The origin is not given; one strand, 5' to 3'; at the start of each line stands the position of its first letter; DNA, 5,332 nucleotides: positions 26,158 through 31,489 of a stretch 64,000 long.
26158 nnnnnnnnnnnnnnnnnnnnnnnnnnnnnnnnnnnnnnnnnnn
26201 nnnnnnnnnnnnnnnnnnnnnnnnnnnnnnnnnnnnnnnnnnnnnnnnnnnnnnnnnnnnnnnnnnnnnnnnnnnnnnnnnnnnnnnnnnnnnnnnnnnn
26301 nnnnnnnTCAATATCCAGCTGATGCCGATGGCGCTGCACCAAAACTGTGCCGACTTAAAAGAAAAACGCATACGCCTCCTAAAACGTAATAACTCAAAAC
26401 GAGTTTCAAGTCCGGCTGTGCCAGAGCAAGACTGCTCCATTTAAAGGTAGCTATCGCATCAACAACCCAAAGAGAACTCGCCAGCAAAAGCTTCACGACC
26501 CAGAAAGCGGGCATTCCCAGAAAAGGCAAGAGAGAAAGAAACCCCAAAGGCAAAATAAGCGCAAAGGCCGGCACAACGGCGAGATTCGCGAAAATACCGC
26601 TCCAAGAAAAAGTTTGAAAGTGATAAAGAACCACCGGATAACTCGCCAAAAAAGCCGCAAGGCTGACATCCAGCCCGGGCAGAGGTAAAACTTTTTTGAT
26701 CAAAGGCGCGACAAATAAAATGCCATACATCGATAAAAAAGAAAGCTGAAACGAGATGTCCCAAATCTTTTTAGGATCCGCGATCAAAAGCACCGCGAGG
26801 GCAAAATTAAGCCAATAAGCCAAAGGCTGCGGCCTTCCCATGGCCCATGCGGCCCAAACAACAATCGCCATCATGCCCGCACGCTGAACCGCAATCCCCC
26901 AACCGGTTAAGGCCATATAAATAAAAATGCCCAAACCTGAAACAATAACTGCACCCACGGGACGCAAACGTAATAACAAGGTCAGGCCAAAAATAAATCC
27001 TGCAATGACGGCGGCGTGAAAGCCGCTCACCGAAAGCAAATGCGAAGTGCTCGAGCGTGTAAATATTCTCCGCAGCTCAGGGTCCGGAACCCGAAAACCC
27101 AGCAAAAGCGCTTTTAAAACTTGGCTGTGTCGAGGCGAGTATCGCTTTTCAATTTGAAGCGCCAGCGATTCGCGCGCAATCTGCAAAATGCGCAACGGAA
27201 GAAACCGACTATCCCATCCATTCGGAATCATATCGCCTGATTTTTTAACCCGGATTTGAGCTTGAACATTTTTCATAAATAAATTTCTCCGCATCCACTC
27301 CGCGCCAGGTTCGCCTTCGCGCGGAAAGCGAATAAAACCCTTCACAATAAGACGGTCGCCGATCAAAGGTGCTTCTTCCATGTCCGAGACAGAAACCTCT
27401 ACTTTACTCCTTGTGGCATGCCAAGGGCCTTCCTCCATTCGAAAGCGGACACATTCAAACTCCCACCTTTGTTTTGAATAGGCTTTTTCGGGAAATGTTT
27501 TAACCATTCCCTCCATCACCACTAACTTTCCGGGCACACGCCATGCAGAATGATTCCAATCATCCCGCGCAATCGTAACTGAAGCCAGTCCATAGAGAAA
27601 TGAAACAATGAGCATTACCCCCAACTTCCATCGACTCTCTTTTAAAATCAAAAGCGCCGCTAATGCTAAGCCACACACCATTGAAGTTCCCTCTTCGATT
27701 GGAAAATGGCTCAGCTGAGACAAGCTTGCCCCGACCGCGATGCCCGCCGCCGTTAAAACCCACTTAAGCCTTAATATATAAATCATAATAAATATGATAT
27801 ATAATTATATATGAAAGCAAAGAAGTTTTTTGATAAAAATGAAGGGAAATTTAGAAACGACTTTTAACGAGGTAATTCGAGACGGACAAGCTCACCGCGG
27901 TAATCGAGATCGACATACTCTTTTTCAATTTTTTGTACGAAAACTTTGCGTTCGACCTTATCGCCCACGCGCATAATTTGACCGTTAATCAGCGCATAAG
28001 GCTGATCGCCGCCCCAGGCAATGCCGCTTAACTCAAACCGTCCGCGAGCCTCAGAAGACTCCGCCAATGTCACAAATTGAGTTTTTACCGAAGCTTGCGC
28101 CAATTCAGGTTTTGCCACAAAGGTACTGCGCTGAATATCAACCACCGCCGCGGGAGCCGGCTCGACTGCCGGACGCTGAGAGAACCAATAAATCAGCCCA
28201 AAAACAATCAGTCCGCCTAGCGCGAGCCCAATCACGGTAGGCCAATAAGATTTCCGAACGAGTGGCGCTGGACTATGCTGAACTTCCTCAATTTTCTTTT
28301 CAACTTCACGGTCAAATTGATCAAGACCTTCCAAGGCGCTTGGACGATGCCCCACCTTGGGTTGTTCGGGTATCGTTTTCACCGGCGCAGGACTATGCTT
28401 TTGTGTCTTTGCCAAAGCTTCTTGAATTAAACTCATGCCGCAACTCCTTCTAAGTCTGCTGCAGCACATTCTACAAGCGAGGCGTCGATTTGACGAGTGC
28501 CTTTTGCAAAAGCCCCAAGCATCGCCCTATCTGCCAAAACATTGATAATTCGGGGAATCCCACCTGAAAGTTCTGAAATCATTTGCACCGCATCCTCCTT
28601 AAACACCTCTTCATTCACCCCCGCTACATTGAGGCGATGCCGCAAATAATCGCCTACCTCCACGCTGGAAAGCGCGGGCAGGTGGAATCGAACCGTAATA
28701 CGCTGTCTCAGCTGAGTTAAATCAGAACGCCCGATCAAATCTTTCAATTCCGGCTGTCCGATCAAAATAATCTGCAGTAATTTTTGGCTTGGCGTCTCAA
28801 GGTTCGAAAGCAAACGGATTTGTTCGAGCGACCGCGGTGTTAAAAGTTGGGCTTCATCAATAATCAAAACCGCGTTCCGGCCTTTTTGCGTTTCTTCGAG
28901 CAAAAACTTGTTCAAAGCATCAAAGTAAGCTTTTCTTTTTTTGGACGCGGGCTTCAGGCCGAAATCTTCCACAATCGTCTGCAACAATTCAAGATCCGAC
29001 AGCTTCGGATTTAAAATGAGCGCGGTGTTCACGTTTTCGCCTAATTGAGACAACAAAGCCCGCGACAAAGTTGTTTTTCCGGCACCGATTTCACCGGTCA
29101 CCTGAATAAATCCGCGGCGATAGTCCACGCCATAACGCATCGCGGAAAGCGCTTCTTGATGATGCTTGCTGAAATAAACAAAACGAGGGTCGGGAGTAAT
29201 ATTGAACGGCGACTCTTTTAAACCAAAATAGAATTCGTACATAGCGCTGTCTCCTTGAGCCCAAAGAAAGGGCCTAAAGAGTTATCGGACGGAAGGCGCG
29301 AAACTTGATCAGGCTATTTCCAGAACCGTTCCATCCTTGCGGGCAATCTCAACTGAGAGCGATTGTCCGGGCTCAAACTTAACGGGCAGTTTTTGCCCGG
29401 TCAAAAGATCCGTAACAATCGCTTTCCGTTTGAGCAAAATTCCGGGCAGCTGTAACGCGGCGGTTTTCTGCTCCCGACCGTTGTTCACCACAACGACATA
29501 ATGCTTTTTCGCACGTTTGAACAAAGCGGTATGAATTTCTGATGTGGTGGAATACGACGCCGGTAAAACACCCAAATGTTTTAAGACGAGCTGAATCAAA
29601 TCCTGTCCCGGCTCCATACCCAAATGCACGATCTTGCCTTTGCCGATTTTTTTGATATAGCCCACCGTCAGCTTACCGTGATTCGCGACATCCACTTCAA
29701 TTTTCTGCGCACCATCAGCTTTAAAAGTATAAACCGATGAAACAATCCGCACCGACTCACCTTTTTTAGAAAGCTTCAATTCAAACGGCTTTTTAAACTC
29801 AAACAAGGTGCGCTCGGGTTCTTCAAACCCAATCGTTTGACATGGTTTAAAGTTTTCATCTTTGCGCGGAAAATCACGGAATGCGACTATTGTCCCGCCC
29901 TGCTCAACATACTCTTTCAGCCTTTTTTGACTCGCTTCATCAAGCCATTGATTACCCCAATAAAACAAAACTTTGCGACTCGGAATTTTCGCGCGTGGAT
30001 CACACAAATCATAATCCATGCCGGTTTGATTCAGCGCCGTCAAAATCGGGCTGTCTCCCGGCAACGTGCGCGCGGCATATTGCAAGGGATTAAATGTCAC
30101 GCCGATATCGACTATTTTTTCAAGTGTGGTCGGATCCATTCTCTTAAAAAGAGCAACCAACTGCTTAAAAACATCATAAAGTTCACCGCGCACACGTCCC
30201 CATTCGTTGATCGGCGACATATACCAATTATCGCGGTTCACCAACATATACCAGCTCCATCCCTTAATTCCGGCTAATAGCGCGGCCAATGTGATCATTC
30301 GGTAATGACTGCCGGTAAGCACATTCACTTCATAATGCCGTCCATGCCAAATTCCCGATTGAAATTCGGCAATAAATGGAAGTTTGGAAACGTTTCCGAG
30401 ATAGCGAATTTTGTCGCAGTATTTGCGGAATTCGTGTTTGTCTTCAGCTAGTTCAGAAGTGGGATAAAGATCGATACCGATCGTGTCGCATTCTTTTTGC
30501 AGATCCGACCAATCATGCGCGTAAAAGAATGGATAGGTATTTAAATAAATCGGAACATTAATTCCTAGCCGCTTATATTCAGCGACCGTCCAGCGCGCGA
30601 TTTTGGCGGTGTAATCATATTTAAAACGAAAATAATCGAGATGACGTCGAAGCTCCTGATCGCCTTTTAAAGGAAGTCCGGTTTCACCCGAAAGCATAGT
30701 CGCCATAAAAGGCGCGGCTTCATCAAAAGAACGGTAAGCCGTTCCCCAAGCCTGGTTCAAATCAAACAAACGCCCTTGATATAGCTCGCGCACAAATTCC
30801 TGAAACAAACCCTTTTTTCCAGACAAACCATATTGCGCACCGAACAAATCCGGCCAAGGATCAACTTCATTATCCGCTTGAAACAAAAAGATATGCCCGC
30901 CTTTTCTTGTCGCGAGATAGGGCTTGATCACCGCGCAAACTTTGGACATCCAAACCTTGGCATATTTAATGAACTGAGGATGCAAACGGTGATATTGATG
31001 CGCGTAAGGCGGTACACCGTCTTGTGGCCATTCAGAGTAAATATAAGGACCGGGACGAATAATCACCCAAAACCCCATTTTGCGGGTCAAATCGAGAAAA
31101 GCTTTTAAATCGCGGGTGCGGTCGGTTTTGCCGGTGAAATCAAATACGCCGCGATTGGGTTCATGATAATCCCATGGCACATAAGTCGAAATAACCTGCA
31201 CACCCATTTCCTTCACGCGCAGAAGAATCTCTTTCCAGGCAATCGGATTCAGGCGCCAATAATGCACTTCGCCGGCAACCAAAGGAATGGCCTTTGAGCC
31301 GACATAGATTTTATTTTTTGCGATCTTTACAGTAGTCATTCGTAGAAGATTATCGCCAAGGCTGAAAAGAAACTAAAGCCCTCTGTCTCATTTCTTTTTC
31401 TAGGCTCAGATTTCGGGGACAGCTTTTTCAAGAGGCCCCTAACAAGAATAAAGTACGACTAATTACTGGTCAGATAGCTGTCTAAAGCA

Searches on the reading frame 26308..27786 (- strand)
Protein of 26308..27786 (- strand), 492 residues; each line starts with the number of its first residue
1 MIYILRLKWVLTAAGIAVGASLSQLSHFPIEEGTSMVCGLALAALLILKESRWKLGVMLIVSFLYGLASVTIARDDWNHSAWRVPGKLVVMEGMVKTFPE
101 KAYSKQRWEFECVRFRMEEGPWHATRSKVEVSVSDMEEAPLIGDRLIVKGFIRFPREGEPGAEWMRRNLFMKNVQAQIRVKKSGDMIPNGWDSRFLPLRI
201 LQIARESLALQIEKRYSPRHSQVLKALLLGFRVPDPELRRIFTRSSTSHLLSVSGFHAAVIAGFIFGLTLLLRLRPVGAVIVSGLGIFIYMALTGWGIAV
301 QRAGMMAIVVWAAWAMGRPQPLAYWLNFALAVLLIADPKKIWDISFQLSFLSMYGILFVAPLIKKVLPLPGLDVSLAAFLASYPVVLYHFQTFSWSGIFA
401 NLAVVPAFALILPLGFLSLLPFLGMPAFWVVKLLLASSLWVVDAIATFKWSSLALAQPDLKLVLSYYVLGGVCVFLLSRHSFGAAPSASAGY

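Call 11: search_protein_families(library=pfam, proteins=[window:26308-27786:-])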
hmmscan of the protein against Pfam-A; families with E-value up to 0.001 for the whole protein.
window:26308-27786:- (492 aa): 2 families
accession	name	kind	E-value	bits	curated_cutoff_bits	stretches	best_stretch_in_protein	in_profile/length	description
PF03772.21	Competence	-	7.5e-47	160.4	23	1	235-479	10-269/270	Competence protein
PF13567.11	DUF4131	-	6.9e-12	45.8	31.6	1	35-183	10-162/165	Domain of unknown function (DUF4131)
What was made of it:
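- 26308..27786 (-): Upstream neighbour: ComEC N-terminal part (DUF4131 plus Competence domains). Call 11.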

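Call 17: find_encoding_contigs(protein=window:26308-27786:-, flank=10000, max_places=10)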
Protein window:26308-27786:- (492 aa): no gene with exactly this product is on record in the collection.

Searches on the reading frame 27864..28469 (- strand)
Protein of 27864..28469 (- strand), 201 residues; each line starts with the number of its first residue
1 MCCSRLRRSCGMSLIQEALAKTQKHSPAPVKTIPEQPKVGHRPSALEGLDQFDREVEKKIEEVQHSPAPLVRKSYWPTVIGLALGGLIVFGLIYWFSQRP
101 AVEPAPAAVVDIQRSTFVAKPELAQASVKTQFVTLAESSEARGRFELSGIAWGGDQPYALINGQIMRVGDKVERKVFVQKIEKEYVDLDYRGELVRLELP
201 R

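Call 11: search_protein_families(library=pfam, proteins=[window:27864-28469:-])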
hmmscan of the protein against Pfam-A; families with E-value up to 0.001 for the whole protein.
window:27864-28469:- (201 aa): 2 families
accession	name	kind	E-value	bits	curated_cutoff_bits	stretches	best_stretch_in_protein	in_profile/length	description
PF16537.11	T2SSB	-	0.0001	22.3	28.4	1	160-198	21-59/60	Type II secretion system protein B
PF11356.14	T2SSC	-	0.00016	21.9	27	1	120-199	57-141/141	Type II secretion system protein C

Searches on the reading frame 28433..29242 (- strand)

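Call 11: search_protein_families(library=pfam, proteins=[window:28433-29242:-])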
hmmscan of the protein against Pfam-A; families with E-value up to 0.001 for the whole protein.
window:28433-29242:- (269 aa): 6 families
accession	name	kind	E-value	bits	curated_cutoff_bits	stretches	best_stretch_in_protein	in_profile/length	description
PF13401.12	AAA_22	-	4.5e-26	92.1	27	1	42-169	4-129/130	AAA domain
PF13191.12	AAA_16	-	4.6e-10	40.7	32.6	1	40-155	21-164/167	AAA ATPase domain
PF09848.15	SLFN-g3_helicase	-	2.5e-06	27.4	24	1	46-138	4-95/354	Schlafen group 3, DNA/RNA helicase domain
PF00004.35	AAA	-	0.0003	21.7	21.2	1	48-173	3-117/131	ATPase family associated with various cellular activities (AAA)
PF13604.12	AAA_30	-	0.00061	20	27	0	33-164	8-125/191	AAA domain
PF02492.25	cobW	-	0.00088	19.3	20.7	0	47-78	4-35/180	CobW/HypB/UreG, nucleotide-binding domain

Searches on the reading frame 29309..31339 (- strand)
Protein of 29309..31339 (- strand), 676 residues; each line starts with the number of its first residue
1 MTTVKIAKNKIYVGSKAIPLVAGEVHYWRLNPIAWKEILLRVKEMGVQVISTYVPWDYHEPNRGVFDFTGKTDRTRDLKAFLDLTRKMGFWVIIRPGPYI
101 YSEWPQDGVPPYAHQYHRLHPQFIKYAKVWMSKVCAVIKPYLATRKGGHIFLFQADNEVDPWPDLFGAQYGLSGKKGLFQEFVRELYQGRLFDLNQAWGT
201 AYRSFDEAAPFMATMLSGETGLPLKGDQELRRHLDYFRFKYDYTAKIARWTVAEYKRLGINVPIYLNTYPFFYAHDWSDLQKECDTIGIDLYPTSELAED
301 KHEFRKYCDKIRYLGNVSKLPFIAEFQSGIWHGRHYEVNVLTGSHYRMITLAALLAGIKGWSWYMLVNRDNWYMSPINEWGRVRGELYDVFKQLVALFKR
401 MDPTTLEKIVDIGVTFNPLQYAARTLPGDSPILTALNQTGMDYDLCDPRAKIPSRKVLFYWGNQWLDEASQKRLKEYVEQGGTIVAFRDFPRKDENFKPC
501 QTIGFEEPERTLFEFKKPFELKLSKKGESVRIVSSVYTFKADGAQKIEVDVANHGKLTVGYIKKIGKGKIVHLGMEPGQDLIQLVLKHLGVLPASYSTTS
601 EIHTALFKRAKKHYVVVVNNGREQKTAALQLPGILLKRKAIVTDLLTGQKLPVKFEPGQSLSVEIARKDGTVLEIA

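Call 11: search_protein_families(library=pfam, proteins=[window:29309-31339:-])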
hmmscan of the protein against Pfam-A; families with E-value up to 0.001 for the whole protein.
window:29309-31339:- (676 aa): 4 families
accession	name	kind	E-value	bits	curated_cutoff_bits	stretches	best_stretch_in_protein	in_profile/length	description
PF01301.25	Glyco_hydro_35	-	7.4e-37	128.1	27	1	13-160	4-151/319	Glycosyl hydrolases family 35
PF02449.21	Glyco_hydro_42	-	1.3e-19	71.3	21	1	34-344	11-316/376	Beta-galactosidase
PF22369.2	GLMA_2nd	-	1.6e-09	38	27.7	1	432-502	22-96/138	GLMA-like, second domain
PF08532.16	Glyco_hydro_42M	-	0.00073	19.5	25.8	0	435-486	38-89/207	Beta-galactosidase trimerisation domain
